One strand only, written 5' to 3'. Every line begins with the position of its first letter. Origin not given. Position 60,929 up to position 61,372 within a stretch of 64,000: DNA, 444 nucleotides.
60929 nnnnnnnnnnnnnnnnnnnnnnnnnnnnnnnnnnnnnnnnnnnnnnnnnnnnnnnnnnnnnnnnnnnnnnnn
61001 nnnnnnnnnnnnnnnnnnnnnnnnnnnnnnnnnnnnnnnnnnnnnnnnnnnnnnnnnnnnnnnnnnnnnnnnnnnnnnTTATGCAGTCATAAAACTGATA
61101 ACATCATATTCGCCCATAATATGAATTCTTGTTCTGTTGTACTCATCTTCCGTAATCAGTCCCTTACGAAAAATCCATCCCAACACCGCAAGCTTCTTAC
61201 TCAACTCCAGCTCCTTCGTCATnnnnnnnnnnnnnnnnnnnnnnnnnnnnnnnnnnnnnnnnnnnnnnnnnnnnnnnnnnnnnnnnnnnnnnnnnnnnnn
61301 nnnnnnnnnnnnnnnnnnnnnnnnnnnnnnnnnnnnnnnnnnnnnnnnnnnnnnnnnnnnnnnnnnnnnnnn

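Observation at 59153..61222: Large serine recombinase module with two unannotated flanking mini-ORFs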

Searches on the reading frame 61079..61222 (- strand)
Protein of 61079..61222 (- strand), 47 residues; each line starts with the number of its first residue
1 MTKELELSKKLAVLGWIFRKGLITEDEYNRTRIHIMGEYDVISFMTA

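Call 3: search_protein_families(library=pfam, proteins=[window:61079-61222:-], max_evalue=1)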
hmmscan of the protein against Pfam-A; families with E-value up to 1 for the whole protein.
window:61079-61222:- (47 aa): 2 families
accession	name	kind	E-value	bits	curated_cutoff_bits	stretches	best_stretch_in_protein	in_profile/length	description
PF09851.14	SHOCT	-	0.0073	16.5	27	1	18-31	10-23/28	Short C-terminal domain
PF20612.3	SHOCT_2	-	0.03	14.9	24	1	17-30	22-35/53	SHOCT domain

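Call 6: find_homologous_proteins(query=window:61079-61222:-, max_evalue=1)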
Query window:61079-61222:- (47 aa): 46 proteins with E <= 1 among 46 candidates.
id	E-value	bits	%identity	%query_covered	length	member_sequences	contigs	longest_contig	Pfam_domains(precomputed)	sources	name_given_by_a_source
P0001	1.4e-22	94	100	100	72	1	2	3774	-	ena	-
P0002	2.7e-22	93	98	100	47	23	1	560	-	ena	-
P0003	5.3e-22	92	96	100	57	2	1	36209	-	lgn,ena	-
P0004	2.0e-21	91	94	100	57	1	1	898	-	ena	-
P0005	4.9e-21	89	96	98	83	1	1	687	-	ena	-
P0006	8.4e-21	89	98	96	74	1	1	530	-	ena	-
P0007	1.2e-20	88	94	100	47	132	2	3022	-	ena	-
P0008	1.2e-20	88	91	100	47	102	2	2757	-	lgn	-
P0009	1.4e-20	88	91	100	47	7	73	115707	-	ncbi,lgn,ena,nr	ncbi:hypothetical protein [Roseburia porci]|nr:hypothetical protein [Roseburia porci]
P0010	3.6e-20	87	94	100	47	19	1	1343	-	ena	-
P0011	3.6e-20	87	98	89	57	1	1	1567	-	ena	-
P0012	4.0e-20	87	100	91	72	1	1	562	-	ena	-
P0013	5.2e-20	86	91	100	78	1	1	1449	-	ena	-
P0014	6.3e-20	86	100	89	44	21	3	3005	-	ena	-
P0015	1.3e-19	85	89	100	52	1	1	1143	-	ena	-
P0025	2.3e-17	78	81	100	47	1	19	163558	-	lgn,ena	-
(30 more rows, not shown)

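Call 8: find_encoding_contigs(protein=P0009, flank=6000, max_places=8)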
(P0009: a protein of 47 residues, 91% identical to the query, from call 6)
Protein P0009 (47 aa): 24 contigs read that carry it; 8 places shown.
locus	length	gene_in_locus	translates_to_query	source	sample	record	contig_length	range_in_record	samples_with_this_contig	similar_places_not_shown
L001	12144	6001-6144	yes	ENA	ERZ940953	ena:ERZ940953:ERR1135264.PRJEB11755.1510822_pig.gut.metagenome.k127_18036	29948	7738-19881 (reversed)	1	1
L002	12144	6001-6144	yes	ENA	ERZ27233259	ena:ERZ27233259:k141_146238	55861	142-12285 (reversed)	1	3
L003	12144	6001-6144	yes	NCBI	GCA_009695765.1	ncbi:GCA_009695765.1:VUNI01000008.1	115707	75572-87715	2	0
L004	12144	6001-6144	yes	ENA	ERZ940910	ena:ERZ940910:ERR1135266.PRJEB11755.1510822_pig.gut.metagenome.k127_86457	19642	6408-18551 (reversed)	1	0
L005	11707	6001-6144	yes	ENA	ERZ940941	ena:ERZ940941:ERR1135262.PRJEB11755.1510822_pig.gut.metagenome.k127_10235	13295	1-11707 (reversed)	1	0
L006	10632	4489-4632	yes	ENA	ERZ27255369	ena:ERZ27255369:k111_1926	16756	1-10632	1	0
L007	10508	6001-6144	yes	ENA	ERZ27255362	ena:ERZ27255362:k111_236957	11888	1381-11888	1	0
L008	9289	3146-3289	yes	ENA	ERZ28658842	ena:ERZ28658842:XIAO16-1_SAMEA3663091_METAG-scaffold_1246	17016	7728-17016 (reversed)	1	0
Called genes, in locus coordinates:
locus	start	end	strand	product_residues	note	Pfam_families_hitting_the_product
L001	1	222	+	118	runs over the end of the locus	-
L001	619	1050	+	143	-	PF03807:F420_oxidored (weak), PF02254:TrkA_N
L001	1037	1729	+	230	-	PF13241:NAD_binding_7 (weak), PF02254:TrkA_N, PF02080:TrkA_C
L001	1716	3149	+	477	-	PF02386:TrkH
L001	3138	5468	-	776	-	PF13424:TPR_12 (faint)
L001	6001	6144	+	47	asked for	-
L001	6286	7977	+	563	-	PF00239:Resolvase, PF07508:Recombinase, PF13408:Zn_ribbon_recom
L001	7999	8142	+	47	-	-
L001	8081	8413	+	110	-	-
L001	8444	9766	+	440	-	PF13350:Y_phosphatase3, PF22784:PTP-SAK (weak)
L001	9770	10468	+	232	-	PF01209:Ubie_methyltran, PF13489:Methyltransf_23, PF05219:DREV (weak), PF13847:Methyltransf_31, PF08241:Methyltransf_11, PF08242:Methyltransf_12, PF13649:Methyltransf_25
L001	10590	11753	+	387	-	PF01381:HTH_3, PF12844:HTH_19 (weak), PF13560:HTH_31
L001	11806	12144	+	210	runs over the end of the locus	-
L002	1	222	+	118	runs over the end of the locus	-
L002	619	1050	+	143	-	PF03807:F420_oxidored (weak), PF02254:TrkA_N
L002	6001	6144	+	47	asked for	-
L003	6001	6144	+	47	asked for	-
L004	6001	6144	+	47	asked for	-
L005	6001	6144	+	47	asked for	-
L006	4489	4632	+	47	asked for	-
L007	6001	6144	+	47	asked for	-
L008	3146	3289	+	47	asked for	-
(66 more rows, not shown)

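Call 15: find_encoding_contigs(protein=P0025, flank=10000, max_places=10)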
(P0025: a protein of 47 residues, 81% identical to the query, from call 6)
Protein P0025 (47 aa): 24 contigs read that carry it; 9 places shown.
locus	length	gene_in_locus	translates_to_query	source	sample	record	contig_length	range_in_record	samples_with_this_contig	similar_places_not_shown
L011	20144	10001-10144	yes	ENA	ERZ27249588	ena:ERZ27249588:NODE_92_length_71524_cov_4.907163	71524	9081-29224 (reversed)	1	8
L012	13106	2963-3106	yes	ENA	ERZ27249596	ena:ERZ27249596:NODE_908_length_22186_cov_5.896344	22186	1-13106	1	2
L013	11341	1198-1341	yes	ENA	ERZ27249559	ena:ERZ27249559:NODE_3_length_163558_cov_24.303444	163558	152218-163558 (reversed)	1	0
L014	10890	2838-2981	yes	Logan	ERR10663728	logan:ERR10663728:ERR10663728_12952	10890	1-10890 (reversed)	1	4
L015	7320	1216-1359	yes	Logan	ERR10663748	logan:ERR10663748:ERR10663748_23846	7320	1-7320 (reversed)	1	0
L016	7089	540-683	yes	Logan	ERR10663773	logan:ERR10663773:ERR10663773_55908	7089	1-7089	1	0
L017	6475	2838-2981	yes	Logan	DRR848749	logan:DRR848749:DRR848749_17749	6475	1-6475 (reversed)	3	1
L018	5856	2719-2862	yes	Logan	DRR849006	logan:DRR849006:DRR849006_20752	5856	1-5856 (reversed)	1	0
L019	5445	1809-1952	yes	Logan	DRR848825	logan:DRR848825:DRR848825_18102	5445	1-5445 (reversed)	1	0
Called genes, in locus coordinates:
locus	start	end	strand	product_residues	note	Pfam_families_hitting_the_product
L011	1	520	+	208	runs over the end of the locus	PF04203:Sortase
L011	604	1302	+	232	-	PF04026:SpoVG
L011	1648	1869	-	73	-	PF12844:HTH_19 (weak), PF13560:HTH_31 (weak), PF01381:HTH_3, PF13443:HTH_26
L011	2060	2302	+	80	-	-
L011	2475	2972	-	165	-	-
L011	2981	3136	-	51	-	-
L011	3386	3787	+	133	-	-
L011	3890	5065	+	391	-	-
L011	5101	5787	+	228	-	-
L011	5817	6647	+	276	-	-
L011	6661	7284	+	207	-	PF00005:ABC_tran, PF13304:AAA_21 (faint)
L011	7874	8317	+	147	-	PF12844:HTH_19, PF13560:HTH_31, PF01381:HTH_3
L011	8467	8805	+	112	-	PF13560:HTH_31 (weak), PF12844:HTH_19 (weak), PF01381:HTH_3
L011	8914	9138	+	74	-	PF13560:HTH_31, PF12844:HTH_19, PF01381:HTH_3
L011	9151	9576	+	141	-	-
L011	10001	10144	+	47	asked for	-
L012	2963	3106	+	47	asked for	-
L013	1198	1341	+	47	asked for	-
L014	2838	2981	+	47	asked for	-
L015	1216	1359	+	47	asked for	-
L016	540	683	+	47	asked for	-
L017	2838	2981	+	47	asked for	-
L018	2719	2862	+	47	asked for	-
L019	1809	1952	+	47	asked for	-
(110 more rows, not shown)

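Call 16: find_encoding_contigs(protein=P0003, flank=10000, max_places=6)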
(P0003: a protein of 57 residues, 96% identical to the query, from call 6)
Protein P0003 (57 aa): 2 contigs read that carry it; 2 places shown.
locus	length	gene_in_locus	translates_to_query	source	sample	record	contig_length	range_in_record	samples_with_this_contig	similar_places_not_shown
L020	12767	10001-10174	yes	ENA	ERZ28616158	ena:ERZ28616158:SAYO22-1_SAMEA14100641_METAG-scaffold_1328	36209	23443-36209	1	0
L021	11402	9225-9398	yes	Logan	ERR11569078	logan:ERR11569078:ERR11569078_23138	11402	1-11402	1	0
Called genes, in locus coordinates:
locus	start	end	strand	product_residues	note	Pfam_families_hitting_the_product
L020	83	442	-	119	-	PF05717:TnpB_IS66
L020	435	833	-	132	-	-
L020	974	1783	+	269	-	-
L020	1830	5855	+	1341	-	-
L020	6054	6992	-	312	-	PF07751:Abi_2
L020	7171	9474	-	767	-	PF13191:AAA_16 (weak), PF13401:AAA_22 (faint), PF20720:nSTAND3 (faint), PF13238:AAA_18 (weak), PF13424:TPR_12 (faint)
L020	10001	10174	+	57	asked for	-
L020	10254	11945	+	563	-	PF00239:Resolvase, PF07508:Recombinase, PF13408:Zn_ribbon_recom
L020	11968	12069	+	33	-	-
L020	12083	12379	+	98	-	-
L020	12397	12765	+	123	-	?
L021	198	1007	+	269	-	-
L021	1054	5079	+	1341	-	-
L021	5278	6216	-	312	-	PF07751:Abi_2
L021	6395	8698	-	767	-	PF13191:AAA_16 (weak), PF13401:AAA_22 (faint), PF20720:nSTAND3 (faint), PF13238:AAA_18 (weak), PF13424:TPR_12 (faint)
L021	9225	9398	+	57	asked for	-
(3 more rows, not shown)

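Call 19: search_protein_families(library=pfam, proteins=[L001:8081-8413:+], max_evalue=0.001)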
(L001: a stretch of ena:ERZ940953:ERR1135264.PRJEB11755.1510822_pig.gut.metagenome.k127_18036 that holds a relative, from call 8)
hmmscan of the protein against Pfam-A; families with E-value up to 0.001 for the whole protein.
L001:8081-8413:+ (110 aa): 0 families

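Call 41: search_protein_families(library=pfam, alignment_id=A1, max_evalue=0.1)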
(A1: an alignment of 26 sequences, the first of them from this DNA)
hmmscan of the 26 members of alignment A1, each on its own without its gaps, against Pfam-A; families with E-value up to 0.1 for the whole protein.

A. member 1, seq(47 aa): 2 families
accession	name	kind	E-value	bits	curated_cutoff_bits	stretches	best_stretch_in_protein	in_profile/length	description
PF09851.14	SHOCT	-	0.0073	16.5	27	1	18-31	10-23/28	Short C-terminal domain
PF20612.3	SHOCT_2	-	0.03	14.9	24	1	17-30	22-35/53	SHOCT domain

B. families by the number of members that match (of 26 scanned): 14 families
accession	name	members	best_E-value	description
PF09851.14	SHOCT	20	3.5e-05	Short C-terminal domain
PF20612.3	SHOCT_2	18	3.7e-07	SHOCT domain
PF05120.17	GvpG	5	0.001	Gas vesicle protein G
PF06464.16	DMAP_binding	4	0.013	DMAP1-binding Domain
PF17727.6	CtsR_C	3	0.0035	CtsR C-terminal dimerization domain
PF09693.15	Phage_XkdX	2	0.0028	Phage uncharacterised protein (Phage_XkdX)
PF03997.17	VPS28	2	0.039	VPS28 protein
PF03196.18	DUF261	1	0.0019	Protein of unknown function, DUF261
PF03172.18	HSR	1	0.015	HSR domain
PF06014.16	YqgQ-like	1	0.019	YqgQ-like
PF03528.20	Rabaptin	1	0.023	Rabaptin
PF19964.5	EAD11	1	0.055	Effector-associated domain 11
PF10534.14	CRIC_ras_sig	1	0.066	Connector enhancer of kinase suppressor of ras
PF05969.16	PSII_Ycf12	1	0.081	Photosystem II complex subunit Ycf12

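Call 42: search_protein_families(library=ncbifam, alignment_id=A1, max_evalue=0.1)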
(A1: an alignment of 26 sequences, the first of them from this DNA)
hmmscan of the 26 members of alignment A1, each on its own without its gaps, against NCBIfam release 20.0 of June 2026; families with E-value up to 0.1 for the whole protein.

A. member 1, seq(47 aa): 0 families

B. families by the number of members that match (of 26 scanned): 7 families
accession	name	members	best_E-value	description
NF045865.1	glide_MMOB4860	2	0.00033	MMOB4860 family gliding motility internal complex protein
TIGR01669.1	phage_XkdX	2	0.012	XkdX family protein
TIGR03482.1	DMSO_red_II_cha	1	0.014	DMSO reductase family type II enzyme chaperone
NF002191.0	PRK01059.1-1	1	0.032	protein arginine kinase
NF003557.0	PRK05225.1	1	0.044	ketol-acid reductoisomerase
TIGR01744.1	XPRTase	1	0.062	xanthine phosphoribosyltransferase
NF010334.0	PRK13763.2-5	1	0.1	putative RNA-processing protein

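Call 43: search_solved_structures(query=A1, max_evalue=5, show_alignments=2)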
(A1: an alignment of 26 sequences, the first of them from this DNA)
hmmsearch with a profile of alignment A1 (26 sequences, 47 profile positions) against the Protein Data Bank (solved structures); distinct sequences matched with E-value up to 5: 4.
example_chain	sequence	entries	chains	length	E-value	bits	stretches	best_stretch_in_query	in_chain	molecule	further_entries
3ul4_B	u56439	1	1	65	0.48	13.3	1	16-42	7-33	Cellulosome enzyme, dockerin type I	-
7oda_A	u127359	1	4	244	1.1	12.1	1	8-26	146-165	Beta-lactamase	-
5hfo_A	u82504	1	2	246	1.2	12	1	8-26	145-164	Beta-lactamase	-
5oe0_A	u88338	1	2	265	1.4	11.8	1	8-26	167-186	Beta-lactamase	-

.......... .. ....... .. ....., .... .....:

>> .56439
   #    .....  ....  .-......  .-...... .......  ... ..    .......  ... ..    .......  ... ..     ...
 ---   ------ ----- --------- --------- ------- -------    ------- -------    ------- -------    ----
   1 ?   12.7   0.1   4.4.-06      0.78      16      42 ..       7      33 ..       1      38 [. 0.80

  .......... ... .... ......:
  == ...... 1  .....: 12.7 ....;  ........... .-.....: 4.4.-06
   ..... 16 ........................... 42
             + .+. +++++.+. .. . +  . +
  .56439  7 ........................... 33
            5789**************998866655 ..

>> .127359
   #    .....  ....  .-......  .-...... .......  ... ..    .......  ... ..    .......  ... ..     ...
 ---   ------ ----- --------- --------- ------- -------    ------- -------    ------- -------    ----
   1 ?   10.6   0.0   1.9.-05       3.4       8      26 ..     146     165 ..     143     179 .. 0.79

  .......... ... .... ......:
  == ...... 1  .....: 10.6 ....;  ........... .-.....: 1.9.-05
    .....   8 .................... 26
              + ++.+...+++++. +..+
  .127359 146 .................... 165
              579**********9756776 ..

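Call 68: search_protein_families(library=padloc, proteins=[L020:7171-9474:-, L020:6054-6992:-, L020:1830-5855:+, L001:3138-5468:-], max_evalue=0.001)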
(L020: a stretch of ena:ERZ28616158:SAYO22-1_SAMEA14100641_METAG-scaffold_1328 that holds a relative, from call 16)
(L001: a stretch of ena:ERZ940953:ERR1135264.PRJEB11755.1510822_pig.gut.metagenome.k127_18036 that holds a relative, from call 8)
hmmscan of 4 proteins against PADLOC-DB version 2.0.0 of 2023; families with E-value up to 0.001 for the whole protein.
L020:7171-9474:- (767 aa): 1 family
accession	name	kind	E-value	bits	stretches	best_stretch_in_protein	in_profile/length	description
PDLC04140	mad8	-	3.7e-05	21.4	1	158-210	13-67/314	mads_8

L020:6054-6992:- (312 aa): 1 family
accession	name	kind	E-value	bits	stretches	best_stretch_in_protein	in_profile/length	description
PDLC02344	AbiD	-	6e-68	227.5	1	2-309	3-276/277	AbiD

L020:1830-5855:+ (1341 aa): 1 family
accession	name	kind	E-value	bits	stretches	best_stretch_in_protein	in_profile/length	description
PDLC03848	LmuA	-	1.7e-07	30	1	13-310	8-266/373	-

L001:3138-5468:- (776 aa): 0 families

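Call 75: find_homologous_proteins(query=A1, max_evalue=0.001)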
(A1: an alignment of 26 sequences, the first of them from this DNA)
Query A1 (26 sequences) (47 aa, profile of the alignment): 813 proteins with E <= 0.001 among 1379 candidates; the best 120 are listed.
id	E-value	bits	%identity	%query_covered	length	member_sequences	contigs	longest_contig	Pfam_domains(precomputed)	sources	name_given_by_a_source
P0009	1.5e-21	94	91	100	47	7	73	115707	-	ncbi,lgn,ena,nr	ncbi:hypothetical protein [Roseburia porci]|nr:hypothetical protein [Roseburia porci]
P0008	3.3e-21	92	91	100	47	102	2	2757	-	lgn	-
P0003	3.5e-21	92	96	100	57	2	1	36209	-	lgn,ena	-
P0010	5.7e-21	92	94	100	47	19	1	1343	-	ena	-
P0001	6.3e-21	91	100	100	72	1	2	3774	-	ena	-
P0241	1.2e-20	91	67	98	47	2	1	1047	-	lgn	-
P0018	1.2e-20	91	87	100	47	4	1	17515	-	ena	-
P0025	1.4e-20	90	81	100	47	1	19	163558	-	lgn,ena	-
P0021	1.7e-20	90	87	100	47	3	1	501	-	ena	-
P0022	2.2e-20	90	87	96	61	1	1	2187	-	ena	-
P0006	2.5e-20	90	98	96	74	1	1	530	-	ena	-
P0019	2.8e-20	89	89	100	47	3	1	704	-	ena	-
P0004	3.2e-20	89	94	100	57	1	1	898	-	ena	-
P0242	3.2e-20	89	83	100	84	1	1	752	-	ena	-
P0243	3.5e-20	89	89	100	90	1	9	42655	-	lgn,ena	-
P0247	5.3e-20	89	52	89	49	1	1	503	PF20612.4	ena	-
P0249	8.9e-20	88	52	89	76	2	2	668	PF20612.4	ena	-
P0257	2.5e-19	86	48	89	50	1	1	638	PF20612.4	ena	-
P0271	9.7e-19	84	50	89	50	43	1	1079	PF20612.4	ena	-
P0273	1.3e-18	84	49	87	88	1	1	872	PF20612.4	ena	-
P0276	1.4e-18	84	40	89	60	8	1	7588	PF20612.4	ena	-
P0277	1.5e-18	84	47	91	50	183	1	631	PF20612.4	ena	-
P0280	1.7e-18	84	41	98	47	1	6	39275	PF20612.4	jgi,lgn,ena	-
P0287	3.6e-18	83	40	89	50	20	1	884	PF09851.15,PF20612.4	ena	-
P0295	6.1e-18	82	39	98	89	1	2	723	PF20612.4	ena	-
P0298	8.3e-18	82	41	98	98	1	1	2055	PF20612.4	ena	-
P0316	2.3e-17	80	49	91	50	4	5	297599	PF20612.4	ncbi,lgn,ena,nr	nr:SHOCT domain-containing protein [uncultured Anaerosporobacter sp.]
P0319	2.6e-17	80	40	89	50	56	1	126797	PF20612.4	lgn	-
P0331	4.6e-17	79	43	89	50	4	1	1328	PF20612.4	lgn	-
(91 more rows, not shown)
